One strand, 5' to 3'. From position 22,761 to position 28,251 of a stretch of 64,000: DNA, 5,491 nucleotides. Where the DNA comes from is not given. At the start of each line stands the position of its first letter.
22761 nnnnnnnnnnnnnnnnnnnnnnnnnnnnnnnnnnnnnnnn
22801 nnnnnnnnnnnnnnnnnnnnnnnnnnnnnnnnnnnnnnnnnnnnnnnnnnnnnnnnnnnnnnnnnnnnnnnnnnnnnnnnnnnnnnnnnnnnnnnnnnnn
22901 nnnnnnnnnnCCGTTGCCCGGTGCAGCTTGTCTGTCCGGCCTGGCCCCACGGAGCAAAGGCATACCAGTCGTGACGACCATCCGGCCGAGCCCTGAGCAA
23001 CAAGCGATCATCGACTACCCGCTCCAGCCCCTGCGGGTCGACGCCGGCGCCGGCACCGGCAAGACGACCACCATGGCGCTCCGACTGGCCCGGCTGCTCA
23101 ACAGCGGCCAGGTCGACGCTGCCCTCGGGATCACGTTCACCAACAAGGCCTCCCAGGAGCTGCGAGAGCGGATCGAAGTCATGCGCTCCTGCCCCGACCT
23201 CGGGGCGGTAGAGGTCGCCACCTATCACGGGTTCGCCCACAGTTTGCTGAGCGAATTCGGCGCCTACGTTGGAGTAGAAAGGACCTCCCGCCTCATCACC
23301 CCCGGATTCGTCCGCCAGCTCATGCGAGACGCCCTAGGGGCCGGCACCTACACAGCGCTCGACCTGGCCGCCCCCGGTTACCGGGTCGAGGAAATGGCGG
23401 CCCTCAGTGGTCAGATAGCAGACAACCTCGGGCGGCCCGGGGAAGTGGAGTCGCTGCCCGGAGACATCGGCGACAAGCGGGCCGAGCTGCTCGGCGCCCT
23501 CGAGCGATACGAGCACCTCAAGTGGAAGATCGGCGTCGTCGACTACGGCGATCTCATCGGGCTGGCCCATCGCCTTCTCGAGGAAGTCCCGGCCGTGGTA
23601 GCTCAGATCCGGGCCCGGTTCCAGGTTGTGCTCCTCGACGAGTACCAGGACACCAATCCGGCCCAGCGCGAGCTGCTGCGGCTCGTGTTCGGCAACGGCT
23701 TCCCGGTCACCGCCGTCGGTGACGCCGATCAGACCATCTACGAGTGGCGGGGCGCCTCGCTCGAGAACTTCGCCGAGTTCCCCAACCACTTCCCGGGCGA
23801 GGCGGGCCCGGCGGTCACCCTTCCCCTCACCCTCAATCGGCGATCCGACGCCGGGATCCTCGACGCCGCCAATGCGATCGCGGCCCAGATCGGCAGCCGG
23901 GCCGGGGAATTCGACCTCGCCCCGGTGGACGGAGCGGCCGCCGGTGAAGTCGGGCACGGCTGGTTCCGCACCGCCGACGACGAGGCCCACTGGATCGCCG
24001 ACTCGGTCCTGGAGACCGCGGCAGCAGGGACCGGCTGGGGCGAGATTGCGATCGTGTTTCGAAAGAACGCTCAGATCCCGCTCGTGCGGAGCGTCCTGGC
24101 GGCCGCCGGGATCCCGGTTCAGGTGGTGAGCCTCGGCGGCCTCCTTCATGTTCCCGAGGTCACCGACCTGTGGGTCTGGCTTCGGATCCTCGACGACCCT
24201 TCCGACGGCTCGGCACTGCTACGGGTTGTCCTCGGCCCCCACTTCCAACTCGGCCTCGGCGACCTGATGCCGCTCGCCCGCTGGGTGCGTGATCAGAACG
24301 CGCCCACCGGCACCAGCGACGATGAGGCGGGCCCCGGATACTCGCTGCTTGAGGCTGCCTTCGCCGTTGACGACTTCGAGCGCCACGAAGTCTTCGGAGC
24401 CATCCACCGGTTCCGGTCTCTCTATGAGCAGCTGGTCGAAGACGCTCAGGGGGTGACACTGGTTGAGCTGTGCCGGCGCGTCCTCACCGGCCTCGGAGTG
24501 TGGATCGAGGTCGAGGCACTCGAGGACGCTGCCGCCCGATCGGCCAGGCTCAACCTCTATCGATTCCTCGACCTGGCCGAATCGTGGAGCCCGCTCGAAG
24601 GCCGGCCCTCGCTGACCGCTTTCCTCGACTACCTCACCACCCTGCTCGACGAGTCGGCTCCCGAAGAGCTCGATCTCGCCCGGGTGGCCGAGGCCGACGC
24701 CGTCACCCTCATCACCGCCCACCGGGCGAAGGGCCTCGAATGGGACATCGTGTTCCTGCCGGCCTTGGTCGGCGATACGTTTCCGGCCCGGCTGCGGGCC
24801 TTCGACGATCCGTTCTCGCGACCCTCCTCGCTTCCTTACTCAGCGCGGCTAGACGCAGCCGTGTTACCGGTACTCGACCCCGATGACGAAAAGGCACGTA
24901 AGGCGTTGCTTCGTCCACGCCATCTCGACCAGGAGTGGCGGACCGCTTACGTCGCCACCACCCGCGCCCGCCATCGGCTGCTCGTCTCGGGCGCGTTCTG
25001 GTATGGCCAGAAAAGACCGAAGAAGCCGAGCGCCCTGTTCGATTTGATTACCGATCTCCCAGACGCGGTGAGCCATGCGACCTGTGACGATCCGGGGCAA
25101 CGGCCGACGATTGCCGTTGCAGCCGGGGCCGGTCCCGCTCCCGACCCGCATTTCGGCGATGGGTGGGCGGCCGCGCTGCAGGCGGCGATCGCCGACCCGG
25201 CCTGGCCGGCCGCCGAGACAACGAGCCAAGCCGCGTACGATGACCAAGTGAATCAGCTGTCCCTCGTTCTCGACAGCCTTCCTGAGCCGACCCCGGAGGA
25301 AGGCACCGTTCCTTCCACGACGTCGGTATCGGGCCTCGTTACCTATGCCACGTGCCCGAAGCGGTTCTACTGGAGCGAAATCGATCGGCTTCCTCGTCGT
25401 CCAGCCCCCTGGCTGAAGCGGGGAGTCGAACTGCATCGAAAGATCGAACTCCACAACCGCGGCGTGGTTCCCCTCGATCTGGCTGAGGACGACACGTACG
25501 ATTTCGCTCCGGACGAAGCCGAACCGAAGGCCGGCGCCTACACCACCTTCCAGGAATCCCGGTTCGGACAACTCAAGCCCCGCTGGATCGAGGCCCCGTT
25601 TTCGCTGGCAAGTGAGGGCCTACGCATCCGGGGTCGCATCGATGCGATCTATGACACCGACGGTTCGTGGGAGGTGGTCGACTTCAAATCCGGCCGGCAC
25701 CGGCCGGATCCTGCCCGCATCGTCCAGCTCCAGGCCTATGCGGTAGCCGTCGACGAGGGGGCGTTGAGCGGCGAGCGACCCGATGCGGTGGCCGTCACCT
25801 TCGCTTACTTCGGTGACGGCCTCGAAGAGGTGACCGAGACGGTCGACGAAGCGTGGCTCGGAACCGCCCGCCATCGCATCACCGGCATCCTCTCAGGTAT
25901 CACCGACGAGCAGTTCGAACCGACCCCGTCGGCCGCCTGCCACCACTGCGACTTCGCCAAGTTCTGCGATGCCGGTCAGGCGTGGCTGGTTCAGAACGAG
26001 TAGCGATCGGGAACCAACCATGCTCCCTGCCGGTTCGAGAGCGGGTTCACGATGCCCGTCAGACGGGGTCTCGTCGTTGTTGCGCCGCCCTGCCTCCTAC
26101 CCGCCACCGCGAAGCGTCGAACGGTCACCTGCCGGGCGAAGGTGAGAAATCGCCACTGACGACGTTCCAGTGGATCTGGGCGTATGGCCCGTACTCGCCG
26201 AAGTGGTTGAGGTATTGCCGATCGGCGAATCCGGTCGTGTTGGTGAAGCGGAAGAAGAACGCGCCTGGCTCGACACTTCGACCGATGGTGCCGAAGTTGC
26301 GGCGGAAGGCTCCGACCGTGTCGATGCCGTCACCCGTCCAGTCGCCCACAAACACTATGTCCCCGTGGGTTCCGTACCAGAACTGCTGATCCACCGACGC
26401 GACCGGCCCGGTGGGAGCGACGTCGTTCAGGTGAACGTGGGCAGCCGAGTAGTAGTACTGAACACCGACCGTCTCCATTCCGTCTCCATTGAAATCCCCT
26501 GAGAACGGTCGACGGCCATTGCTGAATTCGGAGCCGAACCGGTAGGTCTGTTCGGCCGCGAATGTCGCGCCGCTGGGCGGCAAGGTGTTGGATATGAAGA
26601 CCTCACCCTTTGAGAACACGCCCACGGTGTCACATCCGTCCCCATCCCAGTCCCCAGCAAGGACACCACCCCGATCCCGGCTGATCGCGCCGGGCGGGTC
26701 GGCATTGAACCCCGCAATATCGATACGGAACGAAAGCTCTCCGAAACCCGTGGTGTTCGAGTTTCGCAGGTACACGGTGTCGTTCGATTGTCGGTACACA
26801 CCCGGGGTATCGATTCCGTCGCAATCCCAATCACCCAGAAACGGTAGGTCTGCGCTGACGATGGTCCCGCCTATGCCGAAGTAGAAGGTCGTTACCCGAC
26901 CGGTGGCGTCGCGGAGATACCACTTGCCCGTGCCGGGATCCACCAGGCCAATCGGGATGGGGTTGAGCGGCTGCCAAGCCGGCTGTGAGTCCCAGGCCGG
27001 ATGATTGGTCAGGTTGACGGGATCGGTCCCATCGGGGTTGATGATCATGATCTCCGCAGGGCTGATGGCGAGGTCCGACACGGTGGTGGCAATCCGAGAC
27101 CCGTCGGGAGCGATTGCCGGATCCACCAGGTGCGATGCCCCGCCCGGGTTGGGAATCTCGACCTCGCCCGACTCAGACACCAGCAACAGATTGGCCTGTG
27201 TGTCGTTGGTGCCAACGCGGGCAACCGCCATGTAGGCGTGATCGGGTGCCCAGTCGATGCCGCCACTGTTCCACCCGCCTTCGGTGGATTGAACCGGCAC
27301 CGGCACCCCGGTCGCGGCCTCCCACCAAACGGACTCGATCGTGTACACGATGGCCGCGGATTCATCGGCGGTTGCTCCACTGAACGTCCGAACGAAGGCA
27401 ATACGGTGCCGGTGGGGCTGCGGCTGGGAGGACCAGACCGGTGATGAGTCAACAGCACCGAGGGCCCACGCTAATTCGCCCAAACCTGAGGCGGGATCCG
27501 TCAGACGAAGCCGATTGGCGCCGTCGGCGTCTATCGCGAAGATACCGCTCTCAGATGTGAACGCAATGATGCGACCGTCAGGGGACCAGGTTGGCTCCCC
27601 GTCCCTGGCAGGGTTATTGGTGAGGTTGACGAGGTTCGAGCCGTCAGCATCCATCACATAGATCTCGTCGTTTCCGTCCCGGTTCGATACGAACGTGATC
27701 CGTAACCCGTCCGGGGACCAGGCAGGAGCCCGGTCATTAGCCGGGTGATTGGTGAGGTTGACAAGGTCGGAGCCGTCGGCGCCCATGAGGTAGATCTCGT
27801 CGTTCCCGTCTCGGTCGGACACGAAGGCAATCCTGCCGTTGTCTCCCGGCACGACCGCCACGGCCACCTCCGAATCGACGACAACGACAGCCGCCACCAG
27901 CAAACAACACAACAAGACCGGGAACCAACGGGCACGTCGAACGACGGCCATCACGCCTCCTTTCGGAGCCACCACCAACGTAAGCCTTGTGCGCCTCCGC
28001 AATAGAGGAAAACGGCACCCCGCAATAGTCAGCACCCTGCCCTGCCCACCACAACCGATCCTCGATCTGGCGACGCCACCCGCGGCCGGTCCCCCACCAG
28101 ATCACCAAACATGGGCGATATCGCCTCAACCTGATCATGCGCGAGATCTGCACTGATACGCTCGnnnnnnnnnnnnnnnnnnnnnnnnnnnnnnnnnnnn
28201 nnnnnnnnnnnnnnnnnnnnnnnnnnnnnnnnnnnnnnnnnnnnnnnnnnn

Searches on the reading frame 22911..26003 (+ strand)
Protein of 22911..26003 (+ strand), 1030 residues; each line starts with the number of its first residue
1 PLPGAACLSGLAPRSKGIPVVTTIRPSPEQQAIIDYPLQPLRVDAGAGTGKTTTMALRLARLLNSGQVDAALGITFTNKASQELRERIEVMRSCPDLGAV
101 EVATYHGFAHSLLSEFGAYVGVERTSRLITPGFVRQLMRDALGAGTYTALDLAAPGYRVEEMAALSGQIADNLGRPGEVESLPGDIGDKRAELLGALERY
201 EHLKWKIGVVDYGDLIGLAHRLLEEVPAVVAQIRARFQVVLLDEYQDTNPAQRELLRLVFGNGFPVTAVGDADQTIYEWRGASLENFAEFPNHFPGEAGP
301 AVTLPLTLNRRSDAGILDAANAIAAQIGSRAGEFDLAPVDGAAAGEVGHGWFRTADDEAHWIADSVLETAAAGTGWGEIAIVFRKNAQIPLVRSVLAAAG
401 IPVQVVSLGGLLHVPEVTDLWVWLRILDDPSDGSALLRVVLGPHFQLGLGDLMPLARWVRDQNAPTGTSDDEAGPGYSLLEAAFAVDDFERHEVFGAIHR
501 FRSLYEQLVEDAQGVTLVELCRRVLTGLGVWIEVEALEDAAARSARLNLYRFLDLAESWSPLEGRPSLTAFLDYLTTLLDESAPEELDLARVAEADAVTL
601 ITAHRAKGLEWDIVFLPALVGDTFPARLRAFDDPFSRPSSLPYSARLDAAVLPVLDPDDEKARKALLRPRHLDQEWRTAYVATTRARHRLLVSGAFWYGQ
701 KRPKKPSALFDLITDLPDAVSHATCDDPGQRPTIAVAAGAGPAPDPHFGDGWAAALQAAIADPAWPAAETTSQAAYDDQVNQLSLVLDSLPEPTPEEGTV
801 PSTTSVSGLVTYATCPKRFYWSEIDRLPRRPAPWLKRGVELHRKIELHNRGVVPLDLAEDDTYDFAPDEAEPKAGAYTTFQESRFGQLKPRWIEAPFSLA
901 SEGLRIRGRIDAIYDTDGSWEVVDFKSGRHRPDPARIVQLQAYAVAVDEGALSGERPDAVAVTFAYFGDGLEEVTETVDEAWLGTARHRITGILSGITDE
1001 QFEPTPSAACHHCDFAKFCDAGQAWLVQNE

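Call 47: search_protein_families(library=pfam, proteins=[window:22911-26003:+], max_evalue=0.001)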
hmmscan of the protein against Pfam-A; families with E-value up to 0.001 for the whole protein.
window:22911-26003:+ (1030 aa): 6 families
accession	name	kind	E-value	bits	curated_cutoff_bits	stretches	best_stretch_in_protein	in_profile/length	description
PF00580.27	UvrD-helicase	-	4.2e-54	184.5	23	1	28-295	3-271/271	UvrD/REP helicase N-terminal domain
PF13361.12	UvrD_C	-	2e-30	106.9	25.6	2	574-693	263-346/350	UvrD-like helicase C-terminal domain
PF12705.13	PDDEXK_1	-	1.7e-26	94.1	22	1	804-1020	2-247/247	PD-(D/E)XK nuclease superfamily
PF13245.12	AAA_19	-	4.8e-17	62.8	25.1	1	36-278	9-132/134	AAA domain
PF13538.12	UvrD_C_2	-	2.2e-07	31.1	27.4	1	598-621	2-25/52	UvrD-like helicase C-terminal domain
PF13604.12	AAA_30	-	9.4e-06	25.9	27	0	43-90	23-68/191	AAA domain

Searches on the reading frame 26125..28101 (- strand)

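Call 47: search_protein_families(library=pfam, proteins=[window:26125-28101:-], max_evalue=0.001)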
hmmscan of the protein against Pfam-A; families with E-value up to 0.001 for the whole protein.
window:26125-28101:- (658 aa): 2 families
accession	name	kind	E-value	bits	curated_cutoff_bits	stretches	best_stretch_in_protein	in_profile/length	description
PF07676.18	PD40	-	1.5e-32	111.3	20.9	2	115-149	3-38/38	WD40-like Beta Propeller Repeat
PF00930.27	DPPIV_N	-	1.6e-05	24.2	22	0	145-202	23-80/354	Dipeptidyl peptidase IV (DPP IV) N-terminal region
